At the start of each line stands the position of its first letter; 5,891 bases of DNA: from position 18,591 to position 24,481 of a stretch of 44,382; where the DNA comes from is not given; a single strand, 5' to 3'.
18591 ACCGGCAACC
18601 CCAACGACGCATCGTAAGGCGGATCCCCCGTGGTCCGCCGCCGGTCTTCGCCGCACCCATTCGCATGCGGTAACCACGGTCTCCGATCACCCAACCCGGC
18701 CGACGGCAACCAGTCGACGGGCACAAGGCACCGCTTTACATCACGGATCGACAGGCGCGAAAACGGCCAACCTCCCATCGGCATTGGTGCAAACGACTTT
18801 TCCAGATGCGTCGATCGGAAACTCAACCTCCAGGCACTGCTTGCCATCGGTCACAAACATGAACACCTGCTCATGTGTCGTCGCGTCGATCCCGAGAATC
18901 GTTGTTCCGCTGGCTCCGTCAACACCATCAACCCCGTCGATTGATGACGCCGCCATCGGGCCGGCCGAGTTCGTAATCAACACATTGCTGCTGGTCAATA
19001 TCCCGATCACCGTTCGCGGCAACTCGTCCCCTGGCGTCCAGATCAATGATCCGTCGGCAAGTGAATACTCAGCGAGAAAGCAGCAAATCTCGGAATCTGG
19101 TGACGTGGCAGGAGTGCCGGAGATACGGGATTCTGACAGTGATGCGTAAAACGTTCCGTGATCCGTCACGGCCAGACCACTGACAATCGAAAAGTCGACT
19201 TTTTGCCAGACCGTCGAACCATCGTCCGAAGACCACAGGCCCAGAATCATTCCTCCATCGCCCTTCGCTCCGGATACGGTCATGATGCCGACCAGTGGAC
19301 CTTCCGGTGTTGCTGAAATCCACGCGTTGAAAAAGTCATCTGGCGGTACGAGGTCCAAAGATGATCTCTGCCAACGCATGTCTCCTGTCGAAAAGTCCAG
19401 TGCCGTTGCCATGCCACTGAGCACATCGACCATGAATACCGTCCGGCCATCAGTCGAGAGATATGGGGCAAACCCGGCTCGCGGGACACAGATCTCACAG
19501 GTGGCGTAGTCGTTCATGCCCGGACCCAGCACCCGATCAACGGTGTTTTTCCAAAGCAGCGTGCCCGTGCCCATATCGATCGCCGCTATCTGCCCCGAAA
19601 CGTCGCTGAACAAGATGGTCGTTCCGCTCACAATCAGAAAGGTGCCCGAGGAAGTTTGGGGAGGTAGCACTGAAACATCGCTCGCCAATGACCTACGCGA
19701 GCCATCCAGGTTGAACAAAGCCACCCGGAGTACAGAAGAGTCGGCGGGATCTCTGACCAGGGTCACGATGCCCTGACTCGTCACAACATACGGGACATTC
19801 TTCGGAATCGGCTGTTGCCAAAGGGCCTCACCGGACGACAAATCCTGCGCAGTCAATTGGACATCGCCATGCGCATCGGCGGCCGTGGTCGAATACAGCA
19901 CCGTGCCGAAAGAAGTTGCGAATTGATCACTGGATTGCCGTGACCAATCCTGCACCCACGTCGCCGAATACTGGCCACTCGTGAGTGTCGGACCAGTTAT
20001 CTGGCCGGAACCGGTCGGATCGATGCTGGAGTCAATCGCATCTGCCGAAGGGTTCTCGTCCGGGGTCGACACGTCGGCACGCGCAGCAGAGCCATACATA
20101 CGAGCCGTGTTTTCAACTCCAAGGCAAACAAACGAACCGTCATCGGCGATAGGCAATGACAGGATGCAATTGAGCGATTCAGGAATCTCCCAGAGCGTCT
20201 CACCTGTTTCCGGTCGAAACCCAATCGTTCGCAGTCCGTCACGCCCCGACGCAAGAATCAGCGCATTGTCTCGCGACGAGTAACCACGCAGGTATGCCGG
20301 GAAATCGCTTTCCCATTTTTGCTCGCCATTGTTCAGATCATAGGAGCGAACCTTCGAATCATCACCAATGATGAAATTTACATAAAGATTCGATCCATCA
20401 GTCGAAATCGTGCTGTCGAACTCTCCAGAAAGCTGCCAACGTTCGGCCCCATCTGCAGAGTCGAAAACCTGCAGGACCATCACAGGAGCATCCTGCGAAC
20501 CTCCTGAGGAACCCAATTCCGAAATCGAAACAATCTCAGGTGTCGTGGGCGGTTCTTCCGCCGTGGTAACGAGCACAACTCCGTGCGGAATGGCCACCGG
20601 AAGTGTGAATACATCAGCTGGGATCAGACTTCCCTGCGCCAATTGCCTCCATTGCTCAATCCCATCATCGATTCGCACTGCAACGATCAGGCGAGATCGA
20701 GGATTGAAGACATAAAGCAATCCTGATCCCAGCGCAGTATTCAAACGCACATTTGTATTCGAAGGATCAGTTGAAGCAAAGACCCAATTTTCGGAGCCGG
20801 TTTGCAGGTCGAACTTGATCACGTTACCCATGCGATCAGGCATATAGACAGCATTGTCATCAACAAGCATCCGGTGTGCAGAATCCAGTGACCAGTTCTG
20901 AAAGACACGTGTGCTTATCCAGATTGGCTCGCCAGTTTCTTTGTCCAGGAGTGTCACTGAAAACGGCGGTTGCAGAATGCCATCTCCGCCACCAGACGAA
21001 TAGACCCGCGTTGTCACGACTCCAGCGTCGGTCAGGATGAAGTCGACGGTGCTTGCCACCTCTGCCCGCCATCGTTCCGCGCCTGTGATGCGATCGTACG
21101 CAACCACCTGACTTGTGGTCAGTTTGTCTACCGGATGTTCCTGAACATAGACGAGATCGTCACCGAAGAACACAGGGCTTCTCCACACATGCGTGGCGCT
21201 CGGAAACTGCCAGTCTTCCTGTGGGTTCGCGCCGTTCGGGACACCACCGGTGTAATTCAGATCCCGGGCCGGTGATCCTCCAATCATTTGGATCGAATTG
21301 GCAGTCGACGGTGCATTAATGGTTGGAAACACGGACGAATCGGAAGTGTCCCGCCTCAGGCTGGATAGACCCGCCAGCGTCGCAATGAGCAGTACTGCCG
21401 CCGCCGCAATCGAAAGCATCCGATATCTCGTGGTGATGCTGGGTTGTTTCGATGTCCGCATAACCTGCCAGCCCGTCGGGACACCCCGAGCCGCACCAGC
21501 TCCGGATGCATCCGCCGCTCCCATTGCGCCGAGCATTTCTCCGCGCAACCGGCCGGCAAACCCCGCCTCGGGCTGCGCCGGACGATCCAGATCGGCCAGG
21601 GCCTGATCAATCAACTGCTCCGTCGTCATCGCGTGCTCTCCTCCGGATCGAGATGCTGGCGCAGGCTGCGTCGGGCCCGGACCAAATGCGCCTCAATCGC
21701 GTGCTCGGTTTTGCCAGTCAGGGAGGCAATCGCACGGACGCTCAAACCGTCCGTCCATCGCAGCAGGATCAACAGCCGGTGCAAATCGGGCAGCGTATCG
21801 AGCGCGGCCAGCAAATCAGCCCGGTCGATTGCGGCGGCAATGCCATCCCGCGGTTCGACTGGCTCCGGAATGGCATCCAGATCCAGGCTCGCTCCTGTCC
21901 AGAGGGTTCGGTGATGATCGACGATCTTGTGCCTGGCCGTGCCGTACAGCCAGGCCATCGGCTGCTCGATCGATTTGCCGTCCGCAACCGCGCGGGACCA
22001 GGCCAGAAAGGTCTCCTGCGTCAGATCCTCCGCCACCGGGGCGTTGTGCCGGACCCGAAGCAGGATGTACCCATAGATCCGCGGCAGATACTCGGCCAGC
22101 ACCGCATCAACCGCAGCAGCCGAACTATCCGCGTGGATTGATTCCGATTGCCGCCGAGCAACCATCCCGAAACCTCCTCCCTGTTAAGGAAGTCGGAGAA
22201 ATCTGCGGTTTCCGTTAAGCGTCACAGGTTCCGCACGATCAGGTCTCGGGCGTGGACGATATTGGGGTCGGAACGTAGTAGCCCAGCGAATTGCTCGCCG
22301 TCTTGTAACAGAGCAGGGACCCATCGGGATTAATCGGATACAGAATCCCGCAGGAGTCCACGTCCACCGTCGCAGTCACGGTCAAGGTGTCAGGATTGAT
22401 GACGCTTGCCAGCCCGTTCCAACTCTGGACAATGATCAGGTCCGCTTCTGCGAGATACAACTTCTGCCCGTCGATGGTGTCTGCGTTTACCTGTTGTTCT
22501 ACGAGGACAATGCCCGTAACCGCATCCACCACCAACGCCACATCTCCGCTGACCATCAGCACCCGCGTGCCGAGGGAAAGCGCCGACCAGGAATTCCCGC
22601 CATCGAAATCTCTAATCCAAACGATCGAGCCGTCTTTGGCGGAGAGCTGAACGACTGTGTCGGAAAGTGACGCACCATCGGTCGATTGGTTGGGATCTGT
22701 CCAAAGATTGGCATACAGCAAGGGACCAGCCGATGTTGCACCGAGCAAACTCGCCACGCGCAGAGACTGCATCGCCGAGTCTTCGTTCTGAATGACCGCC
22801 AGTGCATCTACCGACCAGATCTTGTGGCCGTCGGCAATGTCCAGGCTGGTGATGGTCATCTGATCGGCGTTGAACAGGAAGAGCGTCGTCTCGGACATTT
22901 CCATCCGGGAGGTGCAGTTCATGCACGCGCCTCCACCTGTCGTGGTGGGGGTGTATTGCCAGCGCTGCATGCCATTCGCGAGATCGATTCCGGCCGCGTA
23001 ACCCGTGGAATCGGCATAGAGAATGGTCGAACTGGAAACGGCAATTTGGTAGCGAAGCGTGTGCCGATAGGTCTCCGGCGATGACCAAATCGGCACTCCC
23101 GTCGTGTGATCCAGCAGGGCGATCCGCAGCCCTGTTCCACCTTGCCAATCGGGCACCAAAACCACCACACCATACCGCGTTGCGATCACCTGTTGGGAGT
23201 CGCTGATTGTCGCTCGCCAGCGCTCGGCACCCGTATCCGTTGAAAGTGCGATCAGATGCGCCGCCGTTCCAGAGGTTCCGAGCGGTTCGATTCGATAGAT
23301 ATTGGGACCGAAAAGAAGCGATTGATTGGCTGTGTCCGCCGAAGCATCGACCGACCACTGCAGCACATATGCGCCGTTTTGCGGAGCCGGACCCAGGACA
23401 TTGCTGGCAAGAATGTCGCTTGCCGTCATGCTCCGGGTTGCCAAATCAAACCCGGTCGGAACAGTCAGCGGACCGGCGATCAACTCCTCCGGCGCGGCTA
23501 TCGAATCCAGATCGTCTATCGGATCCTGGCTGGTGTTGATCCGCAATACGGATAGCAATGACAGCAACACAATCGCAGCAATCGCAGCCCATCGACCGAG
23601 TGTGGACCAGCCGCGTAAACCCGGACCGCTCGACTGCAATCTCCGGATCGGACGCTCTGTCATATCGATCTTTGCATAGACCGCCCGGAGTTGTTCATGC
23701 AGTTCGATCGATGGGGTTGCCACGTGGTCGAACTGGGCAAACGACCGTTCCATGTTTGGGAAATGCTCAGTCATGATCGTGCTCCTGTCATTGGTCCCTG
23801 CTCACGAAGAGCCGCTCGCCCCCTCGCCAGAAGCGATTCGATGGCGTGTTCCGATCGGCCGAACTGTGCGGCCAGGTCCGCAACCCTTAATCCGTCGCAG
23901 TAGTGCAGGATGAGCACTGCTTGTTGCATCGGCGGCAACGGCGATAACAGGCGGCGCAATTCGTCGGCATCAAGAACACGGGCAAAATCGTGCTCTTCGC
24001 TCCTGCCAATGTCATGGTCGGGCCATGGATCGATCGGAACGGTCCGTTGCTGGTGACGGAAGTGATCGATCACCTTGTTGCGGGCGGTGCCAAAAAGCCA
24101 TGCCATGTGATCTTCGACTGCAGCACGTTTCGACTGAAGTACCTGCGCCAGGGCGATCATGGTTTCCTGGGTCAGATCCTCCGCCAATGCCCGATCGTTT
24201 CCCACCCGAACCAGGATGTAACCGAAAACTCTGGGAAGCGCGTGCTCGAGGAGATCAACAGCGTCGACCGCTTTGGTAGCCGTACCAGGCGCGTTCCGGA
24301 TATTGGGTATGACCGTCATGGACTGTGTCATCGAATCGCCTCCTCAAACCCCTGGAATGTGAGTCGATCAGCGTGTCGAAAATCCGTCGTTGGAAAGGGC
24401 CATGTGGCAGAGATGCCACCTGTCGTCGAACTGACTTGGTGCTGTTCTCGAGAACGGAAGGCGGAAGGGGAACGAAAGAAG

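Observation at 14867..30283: Four paralogous ECF-sigma / membrane-anchored PQQ-like beta-propeller gene pairs packed into about 15 kb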

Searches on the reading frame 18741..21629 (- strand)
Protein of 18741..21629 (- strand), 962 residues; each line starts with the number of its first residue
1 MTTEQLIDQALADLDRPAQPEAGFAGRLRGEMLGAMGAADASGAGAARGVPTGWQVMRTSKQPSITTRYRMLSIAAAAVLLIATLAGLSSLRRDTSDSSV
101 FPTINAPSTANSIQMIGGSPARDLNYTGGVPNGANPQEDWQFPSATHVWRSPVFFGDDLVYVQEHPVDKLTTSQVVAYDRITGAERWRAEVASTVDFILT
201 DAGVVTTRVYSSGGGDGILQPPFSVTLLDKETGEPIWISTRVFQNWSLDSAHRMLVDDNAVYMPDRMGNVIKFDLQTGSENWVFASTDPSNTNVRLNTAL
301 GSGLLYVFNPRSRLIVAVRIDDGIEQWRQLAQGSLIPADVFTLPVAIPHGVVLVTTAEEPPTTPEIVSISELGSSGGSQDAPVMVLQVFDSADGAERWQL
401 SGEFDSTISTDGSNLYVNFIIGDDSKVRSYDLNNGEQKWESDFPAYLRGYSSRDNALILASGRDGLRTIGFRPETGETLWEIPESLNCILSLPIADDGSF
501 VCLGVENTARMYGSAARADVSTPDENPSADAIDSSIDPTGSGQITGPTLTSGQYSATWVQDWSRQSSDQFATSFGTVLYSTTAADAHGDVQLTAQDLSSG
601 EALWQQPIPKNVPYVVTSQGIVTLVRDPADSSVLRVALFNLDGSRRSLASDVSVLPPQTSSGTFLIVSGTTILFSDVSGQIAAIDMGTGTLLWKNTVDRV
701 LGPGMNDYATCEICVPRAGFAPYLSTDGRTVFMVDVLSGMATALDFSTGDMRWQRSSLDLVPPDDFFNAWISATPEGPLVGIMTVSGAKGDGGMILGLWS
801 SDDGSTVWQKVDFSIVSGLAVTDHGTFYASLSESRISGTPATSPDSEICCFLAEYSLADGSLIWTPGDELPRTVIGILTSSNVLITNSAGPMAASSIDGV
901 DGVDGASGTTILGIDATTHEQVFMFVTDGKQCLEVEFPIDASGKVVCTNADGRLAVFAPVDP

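Call 3: search_protein_families(library=pfam, proteins=[window:18741-21629:-], max_evalue=0.01)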
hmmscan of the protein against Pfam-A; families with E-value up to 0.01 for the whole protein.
window:18741-21629:- (962 aa): 3 families
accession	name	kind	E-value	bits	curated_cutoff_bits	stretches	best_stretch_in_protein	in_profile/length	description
PF13360.13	PQQ_2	-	1.7e-31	110.2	27.6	3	149-356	25-214/233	Outer membrane protein assembly factor BamB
PF01011.28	PQQ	-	5.8e-10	38.9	26.7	0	679-755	497-574/595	Glucose/ethanol/alcohol dehydrogenase, beta-propeller domain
PF13570.13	Beta-prop_ACSF4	-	7.8e-05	22.7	133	0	228-341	34-141/329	Beta-alanine-activating enzyme, beta-propeller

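Call 4: search_protein_families(library=ncbifam, proteins=[window:18741-21629:-], max_evalue=0.01)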
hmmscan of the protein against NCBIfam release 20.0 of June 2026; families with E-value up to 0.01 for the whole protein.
window:18741-21629:- (962 aa): 7 families
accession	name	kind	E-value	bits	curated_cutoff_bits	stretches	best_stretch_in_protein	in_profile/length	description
TIGR03300.1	assembly_YfgL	equivalog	1.5e-21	76.5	285.2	2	251-358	58-154/377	outer membrane protein assembly factor BamB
NF008351.0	PRK11138.1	equivalog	7.9e-12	44.4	423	1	255-357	66-168/394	outer membrane protein assembly factor BamB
NF053615.1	SerThrKinAfsKStmc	equivalog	1e-09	37.7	1300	1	174-345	502-661/809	protein serine/threonine kinase AfsK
TIGR04528.1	acido_non_PQQ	subfamily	3.5e-09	35.9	650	0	172-238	111-178/493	acido-empty-quinoprotein group A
TIGR03075.1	PQQ_enz_alc_DH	subfamily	2e-08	33.3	480.05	0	662-761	63-152/530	PQQ-dependent dehydrogenase, methanol/ethanol family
TIGR03074.1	PQQ_membr_DH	subfamily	5.2e-06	24.6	832.65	0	679-755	660-737/783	membrane-bound PQQ-dependent dehydrogenase, glucose/quinate/shikimate family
NF041516.1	PA2928_fam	subfamily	0.0016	17.9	70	0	562-644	286-367/376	PA2928 family protein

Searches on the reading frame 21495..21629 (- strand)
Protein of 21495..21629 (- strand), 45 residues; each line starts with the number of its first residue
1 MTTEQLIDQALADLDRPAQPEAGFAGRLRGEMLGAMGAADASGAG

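Call 29: search_solved_structures(query=A2, max_evalue=10, show_alignments=3)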
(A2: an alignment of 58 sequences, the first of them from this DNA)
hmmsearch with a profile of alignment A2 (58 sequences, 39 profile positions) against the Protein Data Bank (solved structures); distinct sequences matched with E-value up to 10: 8.
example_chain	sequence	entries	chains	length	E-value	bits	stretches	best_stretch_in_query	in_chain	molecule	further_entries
3ph0_A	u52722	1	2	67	0.089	16.1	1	18-34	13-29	AscE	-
2q1k_A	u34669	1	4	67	0.1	15.9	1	18-34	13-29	AscE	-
8ejz_A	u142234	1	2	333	0.27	14.5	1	10-27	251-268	PbtD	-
8ejy_A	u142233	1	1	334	0.27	14.5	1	10-27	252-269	PbtD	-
5w98_A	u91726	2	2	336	0.27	14.5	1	10-27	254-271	PbtD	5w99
7aor_t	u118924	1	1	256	0.61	13.4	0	2-12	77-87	Trafficking protein particle complex subunit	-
7og5_H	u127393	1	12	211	1.3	12.3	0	18-36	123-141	RNA-free ribonuclease P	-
6f43_A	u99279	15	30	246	1.8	11.8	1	2-23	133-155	glutathione transferase | Glutathione transferase Omega 3S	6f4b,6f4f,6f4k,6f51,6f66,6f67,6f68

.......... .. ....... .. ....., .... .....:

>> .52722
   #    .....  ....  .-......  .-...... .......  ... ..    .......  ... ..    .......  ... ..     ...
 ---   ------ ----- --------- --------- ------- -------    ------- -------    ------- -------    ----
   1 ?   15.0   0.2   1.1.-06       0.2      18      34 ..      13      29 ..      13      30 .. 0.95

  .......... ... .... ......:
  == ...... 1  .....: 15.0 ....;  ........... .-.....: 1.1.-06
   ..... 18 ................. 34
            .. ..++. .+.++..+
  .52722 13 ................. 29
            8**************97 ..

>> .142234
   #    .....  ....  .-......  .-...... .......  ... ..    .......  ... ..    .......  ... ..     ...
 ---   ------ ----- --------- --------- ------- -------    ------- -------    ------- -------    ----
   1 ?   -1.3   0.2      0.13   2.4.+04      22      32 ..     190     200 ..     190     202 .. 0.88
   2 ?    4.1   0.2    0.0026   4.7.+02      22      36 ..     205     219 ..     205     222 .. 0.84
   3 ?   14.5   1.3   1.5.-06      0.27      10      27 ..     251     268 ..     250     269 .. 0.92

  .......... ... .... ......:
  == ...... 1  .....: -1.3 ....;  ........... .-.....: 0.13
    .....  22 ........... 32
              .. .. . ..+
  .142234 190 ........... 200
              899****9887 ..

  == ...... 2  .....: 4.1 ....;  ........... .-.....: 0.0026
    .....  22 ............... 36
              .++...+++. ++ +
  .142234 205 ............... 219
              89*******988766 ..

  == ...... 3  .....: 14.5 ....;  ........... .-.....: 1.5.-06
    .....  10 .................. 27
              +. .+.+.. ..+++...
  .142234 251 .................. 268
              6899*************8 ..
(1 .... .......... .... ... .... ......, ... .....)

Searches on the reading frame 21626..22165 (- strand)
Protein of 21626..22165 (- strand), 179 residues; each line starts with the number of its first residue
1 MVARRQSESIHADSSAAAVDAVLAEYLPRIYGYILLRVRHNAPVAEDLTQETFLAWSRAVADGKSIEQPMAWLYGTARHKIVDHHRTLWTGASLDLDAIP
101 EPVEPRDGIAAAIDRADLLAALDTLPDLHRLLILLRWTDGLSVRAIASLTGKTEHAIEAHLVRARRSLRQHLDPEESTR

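Call 3: search_protein_families(library=pfam, proteins=[window:21626-22165:-], max_evalue=0.01)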
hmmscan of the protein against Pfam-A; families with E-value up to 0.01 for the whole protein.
window:21626-22165:- (179 aa): 3 families
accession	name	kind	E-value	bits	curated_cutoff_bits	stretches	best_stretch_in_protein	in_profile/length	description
PF04542.20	Sigma70_r2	-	7.6e-11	42.1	24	1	24-89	3-69/71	Sigma-70 region 2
PF08281.18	Sigma70_r4_2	-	2e-09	37.4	25.7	1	117-168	3-54/54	Sigma-70, region 4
PF04545.22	Sigma70_r4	-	1e-06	28.6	24.1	1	121-170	1-50/50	Sigma-70, region 4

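Call 4: search_protein_families(library=ncbifam, proteins=[window:21626-22165:-], max_evalue=0.01)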
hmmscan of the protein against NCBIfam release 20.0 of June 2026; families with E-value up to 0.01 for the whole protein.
window:21626-22165:- (179 aa): 70 families (the best 25 are shown)
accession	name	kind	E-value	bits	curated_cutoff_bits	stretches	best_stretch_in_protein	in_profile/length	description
TIGR02952.1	Sig70_famx2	equivalog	3.4e-22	79.1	206.45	1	14-171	8-169/170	ECF subfamily RNA polymerase sigma factor, BldN family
TIGR02937.1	sigma70-ECF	superfamily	2.6e-20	72.7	42.9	1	18-172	2-165/165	sigma-70 family RNA polymerase sigma factor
NF009166.1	PRK12513.1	equivalog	5e-20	72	206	1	14-176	19-190/193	RNA polymerase sigma factor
TIGR02989.1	Sig-70_gvs1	subfamily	3.9e-17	62.6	124.55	1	21-170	5-156/158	RNA polymerase sigma-70 factor, Rhodopirellula/Verrucomicrobium family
TIGR02950.1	SigM_subfam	subfamily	5.6e-17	62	147.95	1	19-172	2-158/159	RNA polymerase sigma factor, SigM family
TIGR02983.1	SigE-fam_strep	subfamily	8e-17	61.6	141.55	1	17-173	6-159/162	SigE family RNA polymerase sigma factor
NF004113.0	PRK05602.1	equivalog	2.2e-16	60.1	208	1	13-177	41-206/211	RNA polymerase sigma factor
NF007230.0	PRK09648.1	subfamily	4e-16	59.3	209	1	13-174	22-191/195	RNA polymerase sigma factor ShbA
NF007227.0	PRK09645.1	subfamily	1.4e-15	57.6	202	1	10-173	6-171/177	sigma-70 family RNA polymerase sigma factor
NF009176.0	PRK12524.1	equivalog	2.5e-15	56.8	264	1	12-175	21-187/196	RNA polymerase sigma factor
NF058625.1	sigma_PG0214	equivalog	2.8e-15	56.4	130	1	36-175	22-164/170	GFO_1088 family ECF-type sigma factor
NF009188.0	PRK12536.1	subfamily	2.2e-14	53.8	250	1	15-171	28-185/190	RNA polymerase sigma factor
NF009190.0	PRK12538.1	equivalog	2.6e-13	50.2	303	1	17-177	63-224/233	RNA polymerase sigma factor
TIGR02959.1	SigZ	equivalog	3.2e-13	49.9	168.65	1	26-172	4-148/170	RNA polymerase sigma factor SigZ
NF009191.0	PRK12539.1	subfamily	1.9e-12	47.1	171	1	22-167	29-174/185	sigma-70 family RNA polymerase sigma factor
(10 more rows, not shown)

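Call 96: find_encoding_contigs(protein=window:21626-22165:-, flank=4500, max_places=10)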
Protein window:21626-22165:- (179 aa): no gene with exactly this product is on record in the collection.

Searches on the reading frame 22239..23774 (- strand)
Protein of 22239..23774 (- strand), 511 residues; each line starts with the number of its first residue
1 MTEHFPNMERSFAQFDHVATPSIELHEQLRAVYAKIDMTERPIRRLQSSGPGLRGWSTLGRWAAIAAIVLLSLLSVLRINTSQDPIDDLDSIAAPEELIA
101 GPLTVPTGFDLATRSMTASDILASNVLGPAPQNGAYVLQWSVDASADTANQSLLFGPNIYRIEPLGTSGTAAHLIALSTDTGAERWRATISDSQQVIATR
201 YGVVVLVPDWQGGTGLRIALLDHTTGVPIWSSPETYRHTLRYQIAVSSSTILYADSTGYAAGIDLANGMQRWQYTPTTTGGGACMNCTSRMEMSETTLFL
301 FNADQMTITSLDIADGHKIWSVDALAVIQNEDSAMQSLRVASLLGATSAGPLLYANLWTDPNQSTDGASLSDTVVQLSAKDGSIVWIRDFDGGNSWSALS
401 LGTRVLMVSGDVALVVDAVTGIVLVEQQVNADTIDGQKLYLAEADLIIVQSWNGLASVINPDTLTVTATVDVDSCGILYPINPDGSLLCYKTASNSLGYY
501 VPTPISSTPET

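Call 3: search_protein_families(library=pfam, proteins=[window:22239-23774:-], max_evalue=0.01)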
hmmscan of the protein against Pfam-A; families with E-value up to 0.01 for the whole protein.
window:22239-23774:- (511 aa): 1 family
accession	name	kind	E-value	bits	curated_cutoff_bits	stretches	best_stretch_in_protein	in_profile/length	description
PF13360.13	PQQ_2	-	3.6e-17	63.2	27.6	2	170-278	41-148/233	Outer membrane protein assembly factor BamB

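Call 4: search_protein_families(library=ncbifam, proteins=[window:22239-23774:-], max_evalue=0.01)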
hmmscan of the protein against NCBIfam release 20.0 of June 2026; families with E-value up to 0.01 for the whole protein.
window:22239-23774:- (511 aa): 4 families
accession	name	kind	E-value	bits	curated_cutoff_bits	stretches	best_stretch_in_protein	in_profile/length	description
TIGR03300.1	assembly_YfgL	equivalog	5.7e-09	35.1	285.2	1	168-275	111-217/377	outer membrane protein assembly factor BamB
TIGR04528.1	acido_non_PQQ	subfamily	1.2e-06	27.6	650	1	248-323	57-129/493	acido-empty-quinoprotein group A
NF053615.1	SerThrKinAfsKStmc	equivalog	7e-06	25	1300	1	172-334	501-656/809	protein serine/threonine kinase AfsK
TIGR03075.1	PQQ_enz_alc_DH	subfamily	0.0024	16.5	480.05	0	255-325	76-149/530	PQQ-dependent dehydrogenase, methanol/ethanol family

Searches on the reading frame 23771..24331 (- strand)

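Call 3: search_protein_families(library=pfam, proteins=[window:23771-24331:-], max_evalue=0.01)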
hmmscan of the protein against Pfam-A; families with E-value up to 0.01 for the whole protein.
window:23771-24331:- (186 aa): 4 families
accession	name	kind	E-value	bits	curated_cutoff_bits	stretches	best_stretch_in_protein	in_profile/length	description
PF08281.18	Sigma70_r4_2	-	4.2e-12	46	25.7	1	123-175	2-54/54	Sigma-70, region 4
PF04542.20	Sigma70_r2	-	2.2e-11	43.8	24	1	28-97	2-71/71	Sigma-70 region 2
PF04545.22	Sigma70_r4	-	8.3e-06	25.7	24.1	1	129-177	2-50/50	Sigma-70, region 4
PF07638.17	Sigma70_ECF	-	2.2e-05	24.9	21.1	1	55-177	54-181/185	ECF sigma factor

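Call 4: search_protein_families(library=ncbifam, proteins=[window:23771-24331:-], max_evalue=0.01)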
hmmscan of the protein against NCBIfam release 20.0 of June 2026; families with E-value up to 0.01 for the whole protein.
window:23771-24331:- (186 aa): 80 families (the best 25 are shown)
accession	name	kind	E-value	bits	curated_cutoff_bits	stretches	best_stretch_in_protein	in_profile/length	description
TIGR02952.1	Sig70_famx2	equivalog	2.2e-20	73.3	206.45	1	27-177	16-168/170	ECF subfamily RNA polymerase sigma factor, BldN family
TIGR02937.1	sigma70-ECF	superfamily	1.5e-19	70.2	42.9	1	26-178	5-164/165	sigma-70 family RNA polymerase sigma factor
NF004113.0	PRK05602.1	equivalog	8.9e-19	67.9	208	1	26-178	49-200/211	RNA polymerase sigma factor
TIGR02983.1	SigE-fam_strep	subfamily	1.6e-17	63.9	141.55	1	43-178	26-157/162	SigE family RNA polymerase sigma factor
TIGR02989.1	Sig-70_gvs1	subfamily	1.7e-17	63.8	124.55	1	24-177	3-156/158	RNA polymerase sigma-70 factor, Rhodopirellula/Verrucomicrobium family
NF007230.0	PRK09648.1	subfamily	2.1e-16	60.3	209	1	20-177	26-187/195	RNA polymerase sigma factor ShbA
NF058625.1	sigma_PG0214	equivalog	3.4e-16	59.4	130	1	42-178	23-160/170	GFO_1088 family ECF-type sigma factor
TIGR02950.1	SigM_subfam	subfamily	9.7e-16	58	147.95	1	33-177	11-156/159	RNA polymerase sigma factor, SigM family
TIGR02959.1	SigZ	equivalog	9.8e-16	58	168.65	1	38-178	11-147/170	RNA polymerase sigma factor SigZ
NF009191.0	PRK12539.1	subfamily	9.8e-16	57.8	171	1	26-175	28-175/185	sigma-70 family RNA polymerase sigma factor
NF009176.0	PRK12524.1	equivalog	5.6e-15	55.6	264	1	24-177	28-182/196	RNA polymerase sigma factor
NF009166.1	PRK12513.1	equivalog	1.1e-14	54.6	206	1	33-177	33-184/193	RNA polymerase sigma factor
NF007227.0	PRK09645.1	subfamily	1.2e-14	54.7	202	1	28-168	20-159/177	sigma-70 family RNA polymerase sigma factor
NF007215.0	PRK09637.1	equivalog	9.6e-14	51.8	212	1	38-177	17-152/181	RNA polymerase sigma factor SigZ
NF009190.0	PRK12538.1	equivalog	2.2e-13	50.5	303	1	27-177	68-217/233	RNA polymerase sigma factor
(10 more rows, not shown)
